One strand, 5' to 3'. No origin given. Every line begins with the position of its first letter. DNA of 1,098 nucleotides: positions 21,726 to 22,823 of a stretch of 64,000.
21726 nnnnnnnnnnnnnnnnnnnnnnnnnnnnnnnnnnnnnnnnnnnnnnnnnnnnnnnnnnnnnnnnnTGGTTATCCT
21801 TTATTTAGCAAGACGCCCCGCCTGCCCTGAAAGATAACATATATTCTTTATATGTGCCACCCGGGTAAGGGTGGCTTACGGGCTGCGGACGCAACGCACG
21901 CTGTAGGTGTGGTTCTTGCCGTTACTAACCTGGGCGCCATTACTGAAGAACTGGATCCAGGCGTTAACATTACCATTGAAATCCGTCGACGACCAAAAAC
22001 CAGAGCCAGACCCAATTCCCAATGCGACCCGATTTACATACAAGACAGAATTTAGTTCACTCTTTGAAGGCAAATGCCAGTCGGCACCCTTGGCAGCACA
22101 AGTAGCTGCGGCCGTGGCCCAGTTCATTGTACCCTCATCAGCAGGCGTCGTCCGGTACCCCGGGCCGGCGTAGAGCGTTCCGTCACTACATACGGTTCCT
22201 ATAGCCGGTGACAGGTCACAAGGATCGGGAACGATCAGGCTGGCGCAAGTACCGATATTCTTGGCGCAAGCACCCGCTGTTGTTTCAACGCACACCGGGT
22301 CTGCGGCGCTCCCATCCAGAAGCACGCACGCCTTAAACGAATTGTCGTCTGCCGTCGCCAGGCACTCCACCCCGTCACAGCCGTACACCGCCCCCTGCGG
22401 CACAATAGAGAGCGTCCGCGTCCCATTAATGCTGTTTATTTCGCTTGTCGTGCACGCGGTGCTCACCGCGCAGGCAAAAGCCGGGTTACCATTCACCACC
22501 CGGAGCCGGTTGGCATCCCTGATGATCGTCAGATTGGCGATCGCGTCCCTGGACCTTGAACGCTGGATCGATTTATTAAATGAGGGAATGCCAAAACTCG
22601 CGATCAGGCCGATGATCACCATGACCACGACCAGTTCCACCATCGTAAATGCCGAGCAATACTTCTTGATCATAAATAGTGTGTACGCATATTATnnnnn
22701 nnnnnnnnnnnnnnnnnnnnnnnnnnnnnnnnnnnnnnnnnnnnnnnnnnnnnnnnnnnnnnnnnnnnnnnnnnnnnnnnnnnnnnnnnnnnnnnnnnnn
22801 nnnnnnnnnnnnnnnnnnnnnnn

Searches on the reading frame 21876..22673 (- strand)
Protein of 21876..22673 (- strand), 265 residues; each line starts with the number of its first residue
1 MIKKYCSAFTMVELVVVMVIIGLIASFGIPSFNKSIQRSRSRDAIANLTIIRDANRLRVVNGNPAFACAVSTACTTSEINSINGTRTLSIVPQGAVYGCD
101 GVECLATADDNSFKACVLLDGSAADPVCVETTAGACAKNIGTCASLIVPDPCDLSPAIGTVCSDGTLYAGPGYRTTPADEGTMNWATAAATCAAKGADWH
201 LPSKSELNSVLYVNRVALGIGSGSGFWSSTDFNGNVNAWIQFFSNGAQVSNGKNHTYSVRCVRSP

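Call 3: search_protein_families(library=pfam, proteins=[window:21876-22673:-], max_evalue=0.01)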
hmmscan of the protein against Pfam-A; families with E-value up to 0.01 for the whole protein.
window:21876-22673:- (265 aa): 2 families
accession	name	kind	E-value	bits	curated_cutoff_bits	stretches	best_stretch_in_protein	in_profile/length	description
PF07603.17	Lcl_C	-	2.8e-11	44.2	34.9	1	179-263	18-117/117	Lcl C-terminal domain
PF07963.17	N_methyl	-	9.5e-06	25.4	21.2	1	4-27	2-25/27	Prokaryotic N-terminal methylation motif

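Call 9: find_encoding_contigs(protein=window:21876-22673:-, flank=10000, max_places=6)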
Protein window:21876-22673:- (265 aa): 1 contig read that carries it; 1 place shown.
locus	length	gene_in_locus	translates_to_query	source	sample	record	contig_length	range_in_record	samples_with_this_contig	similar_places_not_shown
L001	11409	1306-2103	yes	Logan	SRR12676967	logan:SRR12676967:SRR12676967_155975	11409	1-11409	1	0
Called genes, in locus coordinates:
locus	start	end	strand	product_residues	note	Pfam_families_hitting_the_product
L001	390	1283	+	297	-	PF07603:Lcl_C (weak)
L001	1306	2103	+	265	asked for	PF07963:N_methyl (weak), PF07603:Lcl_C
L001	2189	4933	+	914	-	-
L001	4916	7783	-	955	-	PF05359:DUF748, PF13116:YhdP (faint)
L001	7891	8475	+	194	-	PF00578:AhpC-TSA, PF08534:Redoxin, PF10417:1-cysPrx_C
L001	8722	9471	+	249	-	PF00512:HisKA (weak)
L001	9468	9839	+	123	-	PF00072:Response_reg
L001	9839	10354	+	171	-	PF01584:CheW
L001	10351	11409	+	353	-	?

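Call 10: find_homologous_proteins(query=window:21876-22673:-)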
Query window:21876-22673:- (265 aa): 2 proteins with E <= 0.001 among 1986 candidates.
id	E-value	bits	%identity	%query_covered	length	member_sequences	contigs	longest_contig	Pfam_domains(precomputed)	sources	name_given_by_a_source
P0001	2.4e-173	593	100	100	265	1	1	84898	PF07963.18,PF07603.18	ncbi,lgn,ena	ncbi:MAG: DUF1566 domain-containing protein [Candidatus Omnitrophota bacterium]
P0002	1.9e-7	49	57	16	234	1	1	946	PF07603.18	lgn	-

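Call 33: search_protein_representatives(protein=window:21876-22673:-)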
Query: 265 residues. Proteins with E-value up to 0.001 (for the whole library): 6362; up to 1e-10: 338; up to 1e-30: 10. The best 150 are listed.
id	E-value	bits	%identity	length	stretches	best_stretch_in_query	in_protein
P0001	7.5e-174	592.6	100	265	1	1-265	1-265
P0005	7.9e-40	153.3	36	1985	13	164-263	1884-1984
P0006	2.5e-38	148.4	43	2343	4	182-263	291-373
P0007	6.3e-37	143.8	45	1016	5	167-264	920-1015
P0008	2.0e-36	142.1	54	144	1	7-143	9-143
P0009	3.6e-33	131.5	42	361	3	182-264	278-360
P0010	3.6e-33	131.5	37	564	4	129-264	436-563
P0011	3.5e-32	128.3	40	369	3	182-264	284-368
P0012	1.6e-31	126.1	36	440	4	178-263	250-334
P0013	4.6e-31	124.6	48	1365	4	196-264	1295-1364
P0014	1.1e-30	123.3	41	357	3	181-263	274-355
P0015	2.3e-30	122.3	47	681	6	166-264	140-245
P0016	1.6e-27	113.0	36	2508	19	169-264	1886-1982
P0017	1.8e-27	112.9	42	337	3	182-263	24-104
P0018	3.1e-25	105.5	46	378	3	182-263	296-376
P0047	7.9e-20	87.8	33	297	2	8-215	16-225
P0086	6.7e-17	78.2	37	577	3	163-264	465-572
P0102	1.0e-15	74.3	40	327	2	138-263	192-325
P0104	1.4e-15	73.9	33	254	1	16-263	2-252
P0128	1.4e-14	70.6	38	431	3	197-263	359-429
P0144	5.0e-14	68.8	47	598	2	197-264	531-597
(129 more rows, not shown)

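Call 39: list_cluster_members(proteins=[P0001, P0047, P0002, P0008])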
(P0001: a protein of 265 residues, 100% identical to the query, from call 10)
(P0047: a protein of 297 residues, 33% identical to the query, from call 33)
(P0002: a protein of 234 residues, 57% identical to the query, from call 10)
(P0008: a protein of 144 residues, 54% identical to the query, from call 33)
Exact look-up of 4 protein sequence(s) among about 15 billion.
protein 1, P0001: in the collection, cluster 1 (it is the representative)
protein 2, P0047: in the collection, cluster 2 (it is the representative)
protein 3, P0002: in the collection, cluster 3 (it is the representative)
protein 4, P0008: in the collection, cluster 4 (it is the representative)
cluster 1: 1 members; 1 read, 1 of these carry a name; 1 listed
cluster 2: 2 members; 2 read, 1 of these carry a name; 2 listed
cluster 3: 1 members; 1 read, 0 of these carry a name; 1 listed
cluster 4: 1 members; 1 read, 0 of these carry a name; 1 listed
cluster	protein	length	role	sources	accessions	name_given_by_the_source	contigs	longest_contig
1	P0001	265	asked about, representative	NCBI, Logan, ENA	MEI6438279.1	MAG: DUF1566 domain-containing protein [Candidatus Omnitrophota bacterium]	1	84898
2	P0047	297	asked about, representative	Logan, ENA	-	-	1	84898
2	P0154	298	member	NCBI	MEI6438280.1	MAG: prepilin-type N-terminal cleavage/methylation domain-containing protein [Candidatus ...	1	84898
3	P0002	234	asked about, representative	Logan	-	-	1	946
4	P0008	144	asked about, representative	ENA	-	-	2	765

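Call 45: find_encoding_contigs(protein=P0002, flank=3000, max_places=3)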
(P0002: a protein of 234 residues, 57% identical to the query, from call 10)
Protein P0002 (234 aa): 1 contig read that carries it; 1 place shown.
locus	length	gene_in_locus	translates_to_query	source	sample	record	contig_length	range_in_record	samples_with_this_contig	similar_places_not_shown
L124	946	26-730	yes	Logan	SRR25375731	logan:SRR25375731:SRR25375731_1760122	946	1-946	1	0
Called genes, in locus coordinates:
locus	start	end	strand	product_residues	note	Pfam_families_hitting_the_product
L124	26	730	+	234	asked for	PF07603:Lcl_C (weak)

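Call 49: search_solved_structures(query=window:21879-22673:-, max_evalue=1)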
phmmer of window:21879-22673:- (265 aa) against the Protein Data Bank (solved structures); distinct sequences matched with E-value up to 1: 20.
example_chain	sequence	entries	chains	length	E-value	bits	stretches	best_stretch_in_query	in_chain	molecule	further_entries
3sok_A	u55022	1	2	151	4.3e-05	26.3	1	9-58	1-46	Fimbrial protein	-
8tum_e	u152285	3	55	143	0.00017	24.4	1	9-75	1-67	Type IV major pilin protein PilA | Pilin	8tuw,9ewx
8q4e_A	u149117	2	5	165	0.00018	24.3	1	197-264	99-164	HbP1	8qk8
1oqw_A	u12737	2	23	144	0.00036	23.3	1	9-52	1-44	Fimbrial protein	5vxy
8tj2_C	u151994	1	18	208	0.00039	23.2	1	9-54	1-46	Type IV major pilin protein PilA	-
9egp_A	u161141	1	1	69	0.0037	20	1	7-44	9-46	Geopilin domain 1 protein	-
7tgg_A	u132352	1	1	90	0.005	19.6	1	7-46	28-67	Geopilin domain 1 protein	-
8tob_GA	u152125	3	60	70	0.0052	19.5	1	10-70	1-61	Fimbrial protein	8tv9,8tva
2m7g_A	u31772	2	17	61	0.0095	18.7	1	9-48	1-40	Geopilin domain 1 protein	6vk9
9laa_A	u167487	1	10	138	0.011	18.4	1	3-41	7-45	Type IV pilin protein PilA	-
8qqj_J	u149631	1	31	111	0.027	17.2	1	9-68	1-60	Type IV narrow pilus major component PilA5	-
6xxe_A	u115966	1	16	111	0.028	17.1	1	9-68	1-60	Uncharacterized protein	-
6gv9_A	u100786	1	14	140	0.028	17.1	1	9-61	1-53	Prepilin peptidase-dependent protein D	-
9lab_B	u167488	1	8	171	0.074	15.7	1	7-57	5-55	MSHA major pilin subunit MshA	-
8pfb_G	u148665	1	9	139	0.091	15.4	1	9-38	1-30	Type IV pilin PilE1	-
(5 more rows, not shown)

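Call 54: predict_structure(alignment_id=A4)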
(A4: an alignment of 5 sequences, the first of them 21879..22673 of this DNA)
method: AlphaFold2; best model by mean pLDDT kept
length: 265 residues; sequences in the alignment: 5
mean_pLDDT: 57.3   pTM: 0.45
mean pLDDT of the five models: 57.3, 53.8, 48.6, 45.9, 45.1
residues with pLDDT >= 90: 32; 70-90: 83; 50-70: 22; < 50: 128
segments of 3 or more residues with pLDDT < 50: 1-3, 30-148
pLDDT, mean of each block of 10 residues (from residue 1): 51 76 63 41 35 30 26 26 27 25 28 35 35 30 42 74 81 83 92 90 89 65 75 82 84 89 87
secondary structure, 60 per line:
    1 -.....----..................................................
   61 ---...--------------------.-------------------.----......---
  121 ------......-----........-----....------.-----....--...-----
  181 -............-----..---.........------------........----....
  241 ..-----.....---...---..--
elements in order: H2-6 H11-60 E112-117 E127-132 E138-142 H151-154 E167-170 E173-175 E182-184 H185-193 H204-212 E225-232 E237-242 E248-252 E256-258

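Call 56: fold_search(model_id=the predicted structure, library=pdb)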
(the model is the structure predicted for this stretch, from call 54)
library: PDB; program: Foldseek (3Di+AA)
matches with E <= 10: 425; with E <= 0.001: 10
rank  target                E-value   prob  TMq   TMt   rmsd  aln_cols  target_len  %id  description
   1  8q4e_A                1.6e-05  1.00  0.30  0.57   5.0       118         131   24  Structure of Legionella pneumophila Lcl C-terminal domain (released 2023-12-27)
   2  1oz7_B                5.5e-05  1.00  0.29  0.58   5.4       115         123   18  Crystal structure of Echicetin from the venom of Indian saw-scaled viper (Echis carinatus) at 2.4 resolution (released 2003-12-30)
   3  1c3a_B                7.5e-05  1.00  0.30  0.60   4.7       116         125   15  CRYSTAL STRUCTURE OF FLAVOCETIN-A FROM THE HABU SNAKE VENOM, A NOVEL CYCLIC TETRAMER OF C-TYPE LECTIN-LIKE HETERODIMER (released 2000-03-06)
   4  1uos_B                1.6e-04  1.00  0.28  0.56   5.1       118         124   17  The Crystal Structure of the Snake Venom Toxin Convulxin (released 2003-10-14)
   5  1umr_C                3.2e-04  1.00  0.27  0.52   6.5       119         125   17  Crystal structure of the platelet activator convulxin, a disulfide linked a4b4 cyclic tetramer from the venom of Crota (released 2003-11-21)
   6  1iod_B                3.8e-04  1.00  0.29  0.59   4.9       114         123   18  CRYSTAL STRUCTURE OF THE COMPLEX BETWEEN THE COAGULATION FACTOR X BINDING PROTEIN FROM SNAKE VENOM AND THE GLA DOMAIN  (released 2001-06-27)
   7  1u0n_C                3.8e-04  1.00  0.28  0.56   5.8       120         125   13  The ternary von Willebrand Factor A1-glycoprotein Ibalpha-botrocetin complex (released 2005-04-19)
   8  1fvu_B                4.3e-04  1.00  0.29  0.60   5.5       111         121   13  CRYSTAL STRUCTURE OF BOTROCETIN (released 2001-02-14)
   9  1v4l_B                4.6e-04  1.00  0.30  0.59   4.6       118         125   14  Crystal structure of a platelet agglutination factor isolated from the venom of Taiwan habu (Trimeresurus mucrosquamat (released 2003-12-02)
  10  6xfq_B                6.2e-04  1.00  0.27  0.54   5.5       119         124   11  Structure of a novel antithrombotic agent Agkisacucetin in complex with the platelet glycoprotein Ib receptor (released 2021-06-23)
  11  1ixx_B                1.1e-03  1.00  0.29  0.59   5.9       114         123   17  CRYSTAL STRUCTURE OF COAGULATION FACTORS IX/X-BINDING PROTEIN (IX/X-BP) FROM VENOM OF HABU SNAKE WITH A HETERODIMER OF (released 1998-05-06)
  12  3bx4_B                1.2e-03  1.00  0.30  0.60   4.8       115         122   15  Crystal structure of the snake venom toxin aggretin (released 2008-08-26)
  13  1fvu_A                1.2e-03  1.00  0.26  0.49   7.6       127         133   14  CRYSTAL STRUCTURE OF BOTROCETIN (released 2001-02-14)
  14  1jwi_B                1.5e-03  1.00  0.26  0.53   5.6       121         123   13  Crystal Structure of Bitiscetin, a von Willeband Factor-dependent Platelet Aggregation Inducer. (released 2001-11-28)
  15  3ubu_B                1.7e-03  1.00  0.31  0.60   4.8       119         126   12  Crystal structure of agkisacucetin, a GpIb-binding snaclec (snake C-type lectin) that inhibits platelet (released 2012-04-11)
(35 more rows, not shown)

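Call 73: search_protein_families(library=ncbifam, proteins=[window:21876-22673:-], max_evalue=0.001)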
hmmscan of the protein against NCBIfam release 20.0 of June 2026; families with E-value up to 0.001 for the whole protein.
window:21876-22673:- (265 aa): 7 families
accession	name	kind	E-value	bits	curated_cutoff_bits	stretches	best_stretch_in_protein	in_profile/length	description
NF046116.1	adhesin_Lcl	equivalog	3.7e-08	32.3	500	1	196-264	364-430/431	collagen-like adhesin Lcl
TIGR01710.1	typeII_sec_gspG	equivalog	3e-06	27.3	88.85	1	8-54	2-48/134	type II secretion system major pseudopilin GspG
NF007862.0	PRK10574.1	equivalog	4.7e-06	26.8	138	1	8-74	6-72/145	prepilin peptidase-dependent pilin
NF041775.1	typeIV_PilA_Myxo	equivalog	1.1e-05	25.6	400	1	8-52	12-56/214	type IV pilin protein PilA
TIGR02532.1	IV_pilin_GFxxxE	domain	6.8e-05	22.5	16.3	1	7-28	2-23/24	prepilin-type N-terminal cleavage/methylation domain-containing protein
NF041013.1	T4P_ComGE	equivalog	7.5e-05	22.8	49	1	4-40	1-37/83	competence type IV pilus minor pilin ComGE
TIGR01708.2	typeII_sec_gspH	equivalog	0.00038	20.5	80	1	9-46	4-41/169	type II secretion system minor pseudopilin GspH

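Call 77: find_homologous_proteins(query=A6, max_evalue=0.001)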
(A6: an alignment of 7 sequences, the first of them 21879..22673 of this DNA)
Query A6 (7 sequences) (265 aa, profile of the alignment): 11 proteins with E <= 0.001 among 8000 candidates.
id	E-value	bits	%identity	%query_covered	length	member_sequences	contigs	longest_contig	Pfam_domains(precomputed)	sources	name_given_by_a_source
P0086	6.8e-105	369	46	25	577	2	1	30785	PF07963.18,PF07603.18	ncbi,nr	ncbi:DUF1566 domain-containing protein [Candidatus Dojkabacteria bacterium]|nr:DUF1566 domain-contai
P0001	3.1e-82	295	100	100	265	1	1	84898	PF07963.18,PF07603.18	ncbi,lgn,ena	ncbi:MAG: DUF1566 domain-containing protein [Candidatus Omnitrophota bacterium]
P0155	5.8e-20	90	42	32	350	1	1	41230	PF01833.31,PF07603.18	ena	-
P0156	1.1e-19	89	57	12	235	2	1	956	PF07603.18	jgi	jgi:hypothetical protein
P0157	2.4e-12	65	29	26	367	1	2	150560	PF09603.16,PF07963.18,PF26707.1,PF07603.18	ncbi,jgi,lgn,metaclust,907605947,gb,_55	metaclust:\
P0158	3.8e-10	58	31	28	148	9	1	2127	PF07963.18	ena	-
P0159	3.8e-8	51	41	17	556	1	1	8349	PF07603.18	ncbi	-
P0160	1.0e-5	43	-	-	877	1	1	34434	PF13385.14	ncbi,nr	ncbi:prepilin-type N-terminal cleavage/methylation domain-containing protein [Candidatus Dojkabacter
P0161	1.3e-5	43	-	-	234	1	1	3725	PF07963.18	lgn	-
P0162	6.3e-4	38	40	6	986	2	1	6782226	PF12733.14,PF09479.17,PF18998.7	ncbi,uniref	ncbi:InlB B-repeat-containing protein [Paenibacillus sp. FSL K6-1318]|uniref:InlB B-repeat-containin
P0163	8.2e-4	37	31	14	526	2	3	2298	PF07581.18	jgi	jgi:prepilin-type N-terminal cleavage/methylation domain-containing protein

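Call 78: find_encoding_contigs(protein=P0086, flank=10000, max_places=2)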
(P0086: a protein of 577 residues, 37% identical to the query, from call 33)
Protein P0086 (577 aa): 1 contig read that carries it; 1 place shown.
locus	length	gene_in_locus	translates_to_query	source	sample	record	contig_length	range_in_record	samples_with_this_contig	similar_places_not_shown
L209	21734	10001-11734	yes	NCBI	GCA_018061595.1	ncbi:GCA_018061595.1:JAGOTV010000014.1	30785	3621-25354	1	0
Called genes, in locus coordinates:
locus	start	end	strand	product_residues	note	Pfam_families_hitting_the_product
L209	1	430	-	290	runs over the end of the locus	PF02195:ParB_N, PF17762:HTH_ParB, PF23552:ParB_C (weak)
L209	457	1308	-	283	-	PF02424:ApbE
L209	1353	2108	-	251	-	-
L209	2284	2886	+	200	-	-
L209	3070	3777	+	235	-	PF00696:AA_kinase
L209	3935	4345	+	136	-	-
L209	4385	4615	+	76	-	PF03840:SecG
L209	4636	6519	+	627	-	PF00496:SBP_bac_5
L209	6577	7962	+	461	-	-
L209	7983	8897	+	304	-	-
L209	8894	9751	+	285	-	PF00763:THF_DHG_CYH, PF02882:THF_DHG_CYH_C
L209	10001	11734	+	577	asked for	PF07963:N_methyl (weak), PF07603:Lcl_C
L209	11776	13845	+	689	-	PF07963:N_methyl (weak), PF00415:RCC1 (faint), PF25390:WD40_RLD, PF13540:RCC1_2, PF25390:WD40_RLD, PF13540:RCC1_2, PF07603:Lcl_C (weak)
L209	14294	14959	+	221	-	PF02592:Vut_1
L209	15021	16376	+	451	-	PF00464:SHMT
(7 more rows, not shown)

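Call 79: find_encoding_contigs(protein=P0157, flank=10000, max_places=2)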
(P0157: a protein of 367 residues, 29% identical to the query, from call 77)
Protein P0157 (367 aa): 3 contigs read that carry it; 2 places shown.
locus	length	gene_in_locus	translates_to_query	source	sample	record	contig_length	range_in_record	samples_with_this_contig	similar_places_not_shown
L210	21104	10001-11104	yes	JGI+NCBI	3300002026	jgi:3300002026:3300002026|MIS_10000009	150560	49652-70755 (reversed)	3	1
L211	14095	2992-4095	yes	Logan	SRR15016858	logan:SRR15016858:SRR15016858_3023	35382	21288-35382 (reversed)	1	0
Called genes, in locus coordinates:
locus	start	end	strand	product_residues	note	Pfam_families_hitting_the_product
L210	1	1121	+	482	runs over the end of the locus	PF13090:PP_kinase_C (faint), PF13091:PLDc_2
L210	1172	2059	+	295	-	-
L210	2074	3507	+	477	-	PF03734:YkuD, PF00768:Peptidase_S11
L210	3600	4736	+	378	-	-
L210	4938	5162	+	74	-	-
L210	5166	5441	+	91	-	PF02001:DUF134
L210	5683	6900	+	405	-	PF00793:DAHP_synth_1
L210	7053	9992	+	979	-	PF10101:DUF2339, PF02412:TSP_3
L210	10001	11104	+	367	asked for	PF07963:N_methyl, PF09603:Fib_succ_major, PF07603:Lcl_C (weak), PF26707:DUF8237 (faint)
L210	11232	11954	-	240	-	PF01479:S4, PF00849:PseudoU_synth_2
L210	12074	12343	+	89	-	PF00226:DnaJ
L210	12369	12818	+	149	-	-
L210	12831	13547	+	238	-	-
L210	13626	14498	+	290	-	-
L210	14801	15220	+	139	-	-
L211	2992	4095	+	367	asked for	PF07963:N_methyl, PF09603:Fib_succ_major, PF07603:Lcl_C (weak), PF26707:DUF8237 (faint)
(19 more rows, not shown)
